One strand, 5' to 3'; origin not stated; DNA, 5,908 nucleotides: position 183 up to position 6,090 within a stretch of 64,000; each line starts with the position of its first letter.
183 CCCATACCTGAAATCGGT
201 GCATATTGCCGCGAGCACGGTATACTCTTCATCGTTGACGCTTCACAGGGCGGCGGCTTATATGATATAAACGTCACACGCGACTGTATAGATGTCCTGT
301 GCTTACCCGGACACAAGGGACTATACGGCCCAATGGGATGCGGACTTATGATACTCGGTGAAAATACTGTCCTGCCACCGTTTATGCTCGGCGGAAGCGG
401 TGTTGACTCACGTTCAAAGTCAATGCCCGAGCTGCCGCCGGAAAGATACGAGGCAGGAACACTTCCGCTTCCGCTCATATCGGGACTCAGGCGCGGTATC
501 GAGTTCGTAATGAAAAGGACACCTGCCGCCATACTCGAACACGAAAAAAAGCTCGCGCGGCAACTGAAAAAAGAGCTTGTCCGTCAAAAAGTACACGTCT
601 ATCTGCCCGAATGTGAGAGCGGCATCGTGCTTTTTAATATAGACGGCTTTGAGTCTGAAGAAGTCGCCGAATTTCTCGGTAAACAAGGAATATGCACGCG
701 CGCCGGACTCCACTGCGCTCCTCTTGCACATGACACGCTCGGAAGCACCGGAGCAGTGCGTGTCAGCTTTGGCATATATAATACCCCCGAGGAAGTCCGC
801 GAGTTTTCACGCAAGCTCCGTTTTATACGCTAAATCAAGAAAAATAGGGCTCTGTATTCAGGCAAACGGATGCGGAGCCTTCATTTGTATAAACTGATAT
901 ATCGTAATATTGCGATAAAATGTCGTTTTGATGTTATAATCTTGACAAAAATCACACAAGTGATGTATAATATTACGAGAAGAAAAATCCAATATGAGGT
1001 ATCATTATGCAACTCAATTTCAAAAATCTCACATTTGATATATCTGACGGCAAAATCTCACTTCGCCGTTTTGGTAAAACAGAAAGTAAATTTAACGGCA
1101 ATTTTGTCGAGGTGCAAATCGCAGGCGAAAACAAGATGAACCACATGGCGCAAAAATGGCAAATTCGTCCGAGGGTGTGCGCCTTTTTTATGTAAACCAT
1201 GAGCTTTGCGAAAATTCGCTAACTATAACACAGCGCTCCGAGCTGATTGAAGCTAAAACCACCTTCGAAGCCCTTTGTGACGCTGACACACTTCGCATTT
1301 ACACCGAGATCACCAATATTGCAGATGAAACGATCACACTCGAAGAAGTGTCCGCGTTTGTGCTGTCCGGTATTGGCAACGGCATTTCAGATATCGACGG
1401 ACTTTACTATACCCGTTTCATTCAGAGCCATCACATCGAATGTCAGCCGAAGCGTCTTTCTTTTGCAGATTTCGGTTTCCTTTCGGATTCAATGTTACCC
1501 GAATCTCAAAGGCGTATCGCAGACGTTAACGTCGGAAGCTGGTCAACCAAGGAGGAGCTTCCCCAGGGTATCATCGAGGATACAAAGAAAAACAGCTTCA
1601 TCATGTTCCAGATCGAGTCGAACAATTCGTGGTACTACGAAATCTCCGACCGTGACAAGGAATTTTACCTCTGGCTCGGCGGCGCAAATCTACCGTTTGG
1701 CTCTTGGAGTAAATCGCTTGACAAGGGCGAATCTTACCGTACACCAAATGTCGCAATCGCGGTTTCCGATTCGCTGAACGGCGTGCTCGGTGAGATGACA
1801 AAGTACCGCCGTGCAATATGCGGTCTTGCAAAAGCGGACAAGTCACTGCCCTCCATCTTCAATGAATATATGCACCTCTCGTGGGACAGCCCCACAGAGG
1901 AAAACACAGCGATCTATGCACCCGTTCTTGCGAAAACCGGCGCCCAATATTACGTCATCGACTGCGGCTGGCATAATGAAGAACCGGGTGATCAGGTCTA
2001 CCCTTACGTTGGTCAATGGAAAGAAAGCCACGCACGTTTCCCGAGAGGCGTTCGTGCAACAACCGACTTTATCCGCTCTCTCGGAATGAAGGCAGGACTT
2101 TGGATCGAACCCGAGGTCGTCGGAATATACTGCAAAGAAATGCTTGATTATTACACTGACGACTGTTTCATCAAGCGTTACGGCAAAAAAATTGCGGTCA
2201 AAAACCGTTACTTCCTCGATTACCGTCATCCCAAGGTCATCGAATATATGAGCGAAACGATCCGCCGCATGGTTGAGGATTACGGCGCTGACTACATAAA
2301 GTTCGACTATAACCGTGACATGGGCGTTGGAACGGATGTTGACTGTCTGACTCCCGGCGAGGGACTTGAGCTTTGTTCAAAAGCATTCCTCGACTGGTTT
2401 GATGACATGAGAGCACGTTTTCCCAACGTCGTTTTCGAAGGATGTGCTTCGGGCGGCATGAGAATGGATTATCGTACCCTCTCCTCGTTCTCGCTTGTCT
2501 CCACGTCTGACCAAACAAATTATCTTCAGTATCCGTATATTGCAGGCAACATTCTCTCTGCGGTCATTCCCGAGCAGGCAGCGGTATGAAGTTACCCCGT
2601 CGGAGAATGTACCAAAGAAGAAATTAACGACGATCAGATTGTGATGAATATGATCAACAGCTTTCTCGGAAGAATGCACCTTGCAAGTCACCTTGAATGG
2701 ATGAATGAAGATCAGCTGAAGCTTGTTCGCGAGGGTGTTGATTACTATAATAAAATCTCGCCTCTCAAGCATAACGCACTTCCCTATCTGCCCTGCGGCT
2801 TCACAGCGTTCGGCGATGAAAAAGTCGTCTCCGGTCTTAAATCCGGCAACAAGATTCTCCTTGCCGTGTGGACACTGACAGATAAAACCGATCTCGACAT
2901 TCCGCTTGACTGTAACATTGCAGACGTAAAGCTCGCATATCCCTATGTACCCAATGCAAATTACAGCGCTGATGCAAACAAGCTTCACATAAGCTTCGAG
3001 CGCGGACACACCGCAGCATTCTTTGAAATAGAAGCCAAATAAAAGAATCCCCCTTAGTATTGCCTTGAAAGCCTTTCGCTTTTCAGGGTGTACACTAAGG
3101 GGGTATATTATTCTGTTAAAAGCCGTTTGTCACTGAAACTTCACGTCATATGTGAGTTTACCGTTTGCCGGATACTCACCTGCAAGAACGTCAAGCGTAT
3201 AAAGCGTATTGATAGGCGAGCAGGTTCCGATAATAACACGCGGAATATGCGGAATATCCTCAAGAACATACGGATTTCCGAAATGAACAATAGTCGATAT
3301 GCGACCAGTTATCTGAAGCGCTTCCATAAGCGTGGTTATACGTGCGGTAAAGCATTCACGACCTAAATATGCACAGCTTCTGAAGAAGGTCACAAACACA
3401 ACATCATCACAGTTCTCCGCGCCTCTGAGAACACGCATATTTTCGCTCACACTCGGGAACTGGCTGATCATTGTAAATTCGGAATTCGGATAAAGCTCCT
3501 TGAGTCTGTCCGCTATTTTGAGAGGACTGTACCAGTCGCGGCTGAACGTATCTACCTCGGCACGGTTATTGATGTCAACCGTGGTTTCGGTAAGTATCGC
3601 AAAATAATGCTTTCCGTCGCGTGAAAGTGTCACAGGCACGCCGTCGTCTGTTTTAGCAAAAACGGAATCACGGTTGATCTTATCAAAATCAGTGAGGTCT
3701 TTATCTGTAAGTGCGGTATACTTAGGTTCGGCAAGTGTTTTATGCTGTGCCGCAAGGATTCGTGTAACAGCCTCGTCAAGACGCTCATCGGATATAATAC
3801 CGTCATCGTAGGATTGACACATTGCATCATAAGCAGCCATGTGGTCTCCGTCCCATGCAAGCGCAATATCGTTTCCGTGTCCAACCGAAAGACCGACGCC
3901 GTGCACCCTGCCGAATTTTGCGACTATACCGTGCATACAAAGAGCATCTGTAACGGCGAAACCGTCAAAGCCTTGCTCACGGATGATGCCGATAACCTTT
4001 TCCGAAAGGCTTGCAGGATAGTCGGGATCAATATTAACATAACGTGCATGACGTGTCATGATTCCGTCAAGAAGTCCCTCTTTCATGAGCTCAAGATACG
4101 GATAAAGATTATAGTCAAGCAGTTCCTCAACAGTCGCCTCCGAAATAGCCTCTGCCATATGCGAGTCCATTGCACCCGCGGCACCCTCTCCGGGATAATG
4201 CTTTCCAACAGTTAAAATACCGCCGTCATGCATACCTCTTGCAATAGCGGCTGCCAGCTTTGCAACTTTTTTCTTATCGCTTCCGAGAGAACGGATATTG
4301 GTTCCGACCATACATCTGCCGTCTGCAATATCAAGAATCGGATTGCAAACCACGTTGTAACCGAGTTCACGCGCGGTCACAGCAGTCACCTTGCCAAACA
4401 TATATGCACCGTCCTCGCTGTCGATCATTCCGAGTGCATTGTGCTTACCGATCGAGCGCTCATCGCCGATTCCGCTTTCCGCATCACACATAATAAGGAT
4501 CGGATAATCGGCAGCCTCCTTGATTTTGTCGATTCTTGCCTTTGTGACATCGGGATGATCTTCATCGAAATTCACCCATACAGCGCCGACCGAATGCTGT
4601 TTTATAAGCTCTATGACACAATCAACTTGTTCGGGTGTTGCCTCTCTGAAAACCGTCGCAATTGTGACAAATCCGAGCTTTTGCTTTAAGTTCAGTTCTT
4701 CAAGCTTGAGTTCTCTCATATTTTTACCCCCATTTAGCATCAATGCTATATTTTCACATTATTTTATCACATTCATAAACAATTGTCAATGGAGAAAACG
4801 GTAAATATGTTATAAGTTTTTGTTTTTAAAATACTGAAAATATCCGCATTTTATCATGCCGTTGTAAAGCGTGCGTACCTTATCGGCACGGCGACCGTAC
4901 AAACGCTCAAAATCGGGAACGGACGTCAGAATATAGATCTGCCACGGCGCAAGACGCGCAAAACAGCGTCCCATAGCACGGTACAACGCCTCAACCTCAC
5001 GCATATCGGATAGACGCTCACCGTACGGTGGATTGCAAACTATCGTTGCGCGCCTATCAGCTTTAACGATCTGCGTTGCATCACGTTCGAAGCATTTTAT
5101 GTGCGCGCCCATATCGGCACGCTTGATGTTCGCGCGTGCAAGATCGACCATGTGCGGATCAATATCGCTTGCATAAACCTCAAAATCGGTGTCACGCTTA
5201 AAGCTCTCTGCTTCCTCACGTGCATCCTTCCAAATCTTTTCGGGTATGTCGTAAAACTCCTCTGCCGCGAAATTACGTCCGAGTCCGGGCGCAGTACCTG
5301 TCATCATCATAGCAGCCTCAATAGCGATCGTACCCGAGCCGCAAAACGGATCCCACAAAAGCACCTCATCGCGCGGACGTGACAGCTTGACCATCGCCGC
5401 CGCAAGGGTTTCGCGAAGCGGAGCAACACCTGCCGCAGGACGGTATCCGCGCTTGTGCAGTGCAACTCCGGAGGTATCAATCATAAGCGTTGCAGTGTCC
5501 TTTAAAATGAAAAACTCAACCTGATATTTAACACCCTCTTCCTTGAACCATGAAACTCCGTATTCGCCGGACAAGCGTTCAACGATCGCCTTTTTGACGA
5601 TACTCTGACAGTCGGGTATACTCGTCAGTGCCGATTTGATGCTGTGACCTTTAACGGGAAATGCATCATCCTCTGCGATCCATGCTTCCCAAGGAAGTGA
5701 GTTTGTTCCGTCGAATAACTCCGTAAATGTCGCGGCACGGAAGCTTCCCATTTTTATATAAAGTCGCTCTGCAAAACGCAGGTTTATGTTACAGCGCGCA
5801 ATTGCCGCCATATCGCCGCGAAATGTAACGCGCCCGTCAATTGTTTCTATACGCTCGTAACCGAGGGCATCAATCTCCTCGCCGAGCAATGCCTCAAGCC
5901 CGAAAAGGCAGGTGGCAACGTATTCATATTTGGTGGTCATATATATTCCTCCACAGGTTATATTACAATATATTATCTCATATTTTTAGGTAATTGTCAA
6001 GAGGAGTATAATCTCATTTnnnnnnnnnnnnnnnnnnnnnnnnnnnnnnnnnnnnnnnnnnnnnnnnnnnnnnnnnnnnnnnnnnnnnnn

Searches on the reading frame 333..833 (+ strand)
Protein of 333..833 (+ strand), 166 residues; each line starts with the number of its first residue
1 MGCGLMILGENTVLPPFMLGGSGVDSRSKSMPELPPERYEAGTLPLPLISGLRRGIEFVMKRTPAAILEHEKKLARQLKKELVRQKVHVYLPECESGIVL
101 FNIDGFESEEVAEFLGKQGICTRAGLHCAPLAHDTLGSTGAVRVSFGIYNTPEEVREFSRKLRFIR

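Call 97: search_protein_families(library=pfam, max_evalue=1e-8, proteins=[window:333-833:+])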
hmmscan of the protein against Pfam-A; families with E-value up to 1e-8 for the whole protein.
window:333-833:+ (166 aa): 1 family
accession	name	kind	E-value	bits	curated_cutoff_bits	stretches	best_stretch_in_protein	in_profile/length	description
PF00266.25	Aminotran_5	-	6.6e-29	101.5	21.5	1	12-158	219-371/371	Aminotransferase class-V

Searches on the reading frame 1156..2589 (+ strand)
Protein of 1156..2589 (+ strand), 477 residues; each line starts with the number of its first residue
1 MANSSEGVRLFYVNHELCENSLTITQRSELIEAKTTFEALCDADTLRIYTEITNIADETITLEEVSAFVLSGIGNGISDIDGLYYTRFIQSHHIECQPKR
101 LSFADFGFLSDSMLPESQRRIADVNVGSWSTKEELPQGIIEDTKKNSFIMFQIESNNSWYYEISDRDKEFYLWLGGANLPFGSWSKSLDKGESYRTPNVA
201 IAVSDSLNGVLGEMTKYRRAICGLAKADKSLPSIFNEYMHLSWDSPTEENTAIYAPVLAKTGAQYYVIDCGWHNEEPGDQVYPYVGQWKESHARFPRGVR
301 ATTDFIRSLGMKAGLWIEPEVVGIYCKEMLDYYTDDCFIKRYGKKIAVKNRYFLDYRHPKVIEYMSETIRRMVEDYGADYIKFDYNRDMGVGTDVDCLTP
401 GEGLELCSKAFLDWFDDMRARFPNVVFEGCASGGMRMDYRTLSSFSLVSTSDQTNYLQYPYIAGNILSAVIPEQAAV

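Call 97: search_protein_families(library=pfam, max_evalue=1e-8, proteins=[window:1156-2589:+])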
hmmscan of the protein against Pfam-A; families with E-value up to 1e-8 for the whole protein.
window:1156-2589:+ (477 aa): 1 family
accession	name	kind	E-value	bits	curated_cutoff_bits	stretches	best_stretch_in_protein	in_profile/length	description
PF02065.24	Melibiase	-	6.2e-33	114.7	27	1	193-457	1-265/347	Melibiase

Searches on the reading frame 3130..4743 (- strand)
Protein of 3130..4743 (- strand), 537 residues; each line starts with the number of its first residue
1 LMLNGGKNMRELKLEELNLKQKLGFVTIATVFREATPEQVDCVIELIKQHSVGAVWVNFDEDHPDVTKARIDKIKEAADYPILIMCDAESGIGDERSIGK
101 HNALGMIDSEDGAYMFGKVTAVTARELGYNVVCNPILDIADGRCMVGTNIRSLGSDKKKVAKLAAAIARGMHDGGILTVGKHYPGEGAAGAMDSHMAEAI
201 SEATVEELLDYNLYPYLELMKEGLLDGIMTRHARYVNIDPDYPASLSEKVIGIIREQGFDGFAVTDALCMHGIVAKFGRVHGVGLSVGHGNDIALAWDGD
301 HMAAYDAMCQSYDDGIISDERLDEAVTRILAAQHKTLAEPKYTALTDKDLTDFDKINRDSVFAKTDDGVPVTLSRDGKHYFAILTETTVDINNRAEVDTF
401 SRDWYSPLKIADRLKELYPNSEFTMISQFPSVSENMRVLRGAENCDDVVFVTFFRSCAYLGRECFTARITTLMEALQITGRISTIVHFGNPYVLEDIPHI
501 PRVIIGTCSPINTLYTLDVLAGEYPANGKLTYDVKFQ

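Call 97: search_protein_families(library=pfam, max_evalue=1e-8, proteins=[window:3130-4743:-])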
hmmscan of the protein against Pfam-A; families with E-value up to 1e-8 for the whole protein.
window:3130-4743:- (537 aa): 1 family
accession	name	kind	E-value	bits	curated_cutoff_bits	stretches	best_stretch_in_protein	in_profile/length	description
PF00933.27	Glyco_hydro_3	-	7e-42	144.4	27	1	42-331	19-315/316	Glycosyl hydrolase family 3 N terminal domain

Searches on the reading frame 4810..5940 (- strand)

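Call 97: search_protein_families(library=pfam, max_evalue=1e-8, proteins=[window:4810-5940:-])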
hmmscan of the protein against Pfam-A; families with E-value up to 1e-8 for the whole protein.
window:4810-5940:- (376 aa): 3 families
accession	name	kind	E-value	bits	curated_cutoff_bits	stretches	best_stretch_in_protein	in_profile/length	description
PF01170.24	UPF0020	-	8.4e-52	176.2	22.3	1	164-366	1-194/197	RMKL-like, methyltransferase domain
PF22020.1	RlmL_1st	-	7.9e-22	77.4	27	1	6-60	1-54/55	RlmL ferredoxin-like domain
PF02926.22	THUMP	-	4.4e-14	53.1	20.6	1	69-155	1-84/84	THUMP domain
